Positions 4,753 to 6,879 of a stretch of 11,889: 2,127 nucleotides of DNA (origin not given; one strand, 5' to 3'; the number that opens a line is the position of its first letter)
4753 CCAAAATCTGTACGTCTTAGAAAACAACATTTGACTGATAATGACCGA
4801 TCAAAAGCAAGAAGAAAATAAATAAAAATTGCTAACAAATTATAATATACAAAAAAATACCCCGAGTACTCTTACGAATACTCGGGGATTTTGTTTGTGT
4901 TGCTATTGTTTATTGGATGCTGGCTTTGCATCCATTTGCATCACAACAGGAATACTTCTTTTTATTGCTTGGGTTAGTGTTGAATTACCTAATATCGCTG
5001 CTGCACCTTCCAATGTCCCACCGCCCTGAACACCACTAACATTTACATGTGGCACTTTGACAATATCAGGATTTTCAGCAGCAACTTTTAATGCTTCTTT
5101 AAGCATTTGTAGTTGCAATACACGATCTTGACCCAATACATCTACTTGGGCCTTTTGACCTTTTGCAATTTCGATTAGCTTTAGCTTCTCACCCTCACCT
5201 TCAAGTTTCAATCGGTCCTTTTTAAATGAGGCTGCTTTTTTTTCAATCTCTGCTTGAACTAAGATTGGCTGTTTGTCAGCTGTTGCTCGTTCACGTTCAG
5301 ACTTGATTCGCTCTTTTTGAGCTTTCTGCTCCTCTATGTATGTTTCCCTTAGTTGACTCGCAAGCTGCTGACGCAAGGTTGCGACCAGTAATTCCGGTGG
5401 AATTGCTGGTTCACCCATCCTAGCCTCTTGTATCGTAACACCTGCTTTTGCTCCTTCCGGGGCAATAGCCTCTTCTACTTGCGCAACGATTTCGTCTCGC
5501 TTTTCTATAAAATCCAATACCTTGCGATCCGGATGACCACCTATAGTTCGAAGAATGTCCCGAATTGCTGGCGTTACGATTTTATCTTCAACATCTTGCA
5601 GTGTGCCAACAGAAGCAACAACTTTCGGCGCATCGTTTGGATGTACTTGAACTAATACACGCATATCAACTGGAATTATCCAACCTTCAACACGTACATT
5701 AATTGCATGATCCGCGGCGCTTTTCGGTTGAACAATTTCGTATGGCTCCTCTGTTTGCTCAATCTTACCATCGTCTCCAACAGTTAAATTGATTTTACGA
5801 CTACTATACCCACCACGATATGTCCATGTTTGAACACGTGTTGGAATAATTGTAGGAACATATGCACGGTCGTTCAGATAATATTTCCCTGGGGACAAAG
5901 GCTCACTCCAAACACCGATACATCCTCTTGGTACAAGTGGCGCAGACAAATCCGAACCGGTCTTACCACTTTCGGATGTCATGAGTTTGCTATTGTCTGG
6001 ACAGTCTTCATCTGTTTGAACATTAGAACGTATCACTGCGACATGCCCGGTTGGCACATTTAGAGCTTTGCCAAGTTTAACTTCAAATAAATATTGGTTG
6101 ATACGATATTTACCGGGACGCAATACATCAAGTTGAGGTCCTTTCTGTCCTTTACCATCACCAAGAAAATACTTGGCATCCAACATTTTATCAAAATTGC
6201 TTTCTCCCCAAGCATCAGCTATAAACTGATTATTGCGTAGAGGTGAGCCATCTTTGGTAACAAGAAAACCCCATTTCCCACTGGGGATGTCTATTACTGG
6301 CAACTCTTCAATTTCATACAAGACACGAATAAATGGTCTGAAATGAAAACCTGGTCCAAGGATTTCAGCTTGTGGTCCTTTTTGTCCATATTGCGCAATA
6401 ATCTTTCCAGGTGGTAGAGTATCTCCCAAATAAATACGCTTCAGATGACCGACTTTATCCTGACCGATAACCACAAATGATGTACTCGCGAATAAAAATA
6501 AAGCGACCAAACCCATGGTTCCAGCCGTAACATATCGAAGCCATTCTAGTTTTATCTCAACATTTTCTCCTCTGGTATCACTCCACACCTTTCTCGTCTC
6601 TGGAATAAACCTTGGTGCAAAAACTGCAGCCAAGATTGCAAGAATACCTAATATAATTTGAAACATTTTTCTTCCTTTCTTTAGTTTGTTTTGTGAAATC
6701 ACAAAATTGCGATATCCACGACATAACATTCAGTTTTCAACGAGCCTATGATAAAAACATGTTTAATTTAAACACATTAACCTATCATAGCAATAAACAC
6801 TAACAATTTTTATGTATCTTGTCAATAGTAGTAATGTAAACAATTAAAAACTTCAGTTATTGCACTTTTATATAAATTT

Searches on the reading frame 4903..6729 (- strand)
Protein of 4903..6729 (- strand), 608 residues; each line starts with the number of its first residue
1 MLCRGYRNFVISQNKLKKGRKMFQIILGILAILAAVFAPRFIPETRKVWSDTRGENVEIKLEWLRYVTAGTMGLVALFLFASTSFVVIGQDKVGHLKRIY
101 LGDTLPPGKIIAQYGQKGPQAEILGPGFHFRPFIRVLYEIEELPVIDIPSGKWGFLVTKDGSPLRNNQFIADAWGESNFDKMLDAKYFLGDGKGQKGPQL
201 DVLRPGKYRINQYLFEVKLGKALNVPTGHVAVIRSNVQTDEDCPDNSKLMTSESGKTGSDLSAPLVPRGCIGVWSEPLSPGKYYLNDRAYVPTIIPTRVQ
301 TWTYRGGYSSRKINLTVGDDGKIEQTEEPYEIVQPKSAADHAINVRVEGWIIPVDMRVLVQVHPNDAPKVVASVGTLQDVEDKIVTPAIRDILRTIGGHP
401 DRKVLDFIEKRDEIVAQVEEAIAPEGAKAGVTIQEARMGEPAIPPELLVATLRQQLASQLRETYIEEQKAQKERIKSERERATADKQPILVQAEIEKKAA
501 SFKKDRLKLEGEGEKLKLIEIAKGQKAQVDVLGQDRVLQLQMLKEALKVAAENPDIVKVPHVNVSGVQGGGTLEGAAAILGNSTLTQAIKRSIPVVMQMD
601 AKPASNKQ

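Call 6: search_protein_families(library=pfam, proteins=[window:4903-6729:-], max_evalue=0.1)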
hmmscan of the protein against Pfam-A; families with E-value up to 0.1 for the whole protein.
window:4903-6729:- (608 aa): 1 family
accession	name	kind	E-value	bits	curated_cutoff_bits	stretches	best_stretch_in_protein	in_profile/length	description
PF01145.31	Band_7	-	5.1e-17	62.9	23.6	1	278-472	21-176/176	SPFH domain / Band 7 family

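Call 12: find_encoding_contigs(protein=window:4903-6729:-, flank=10000, max_places=10)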
Protein window:4903-6729:- (608 aa): no gene with exactly this product is on record in the collection.
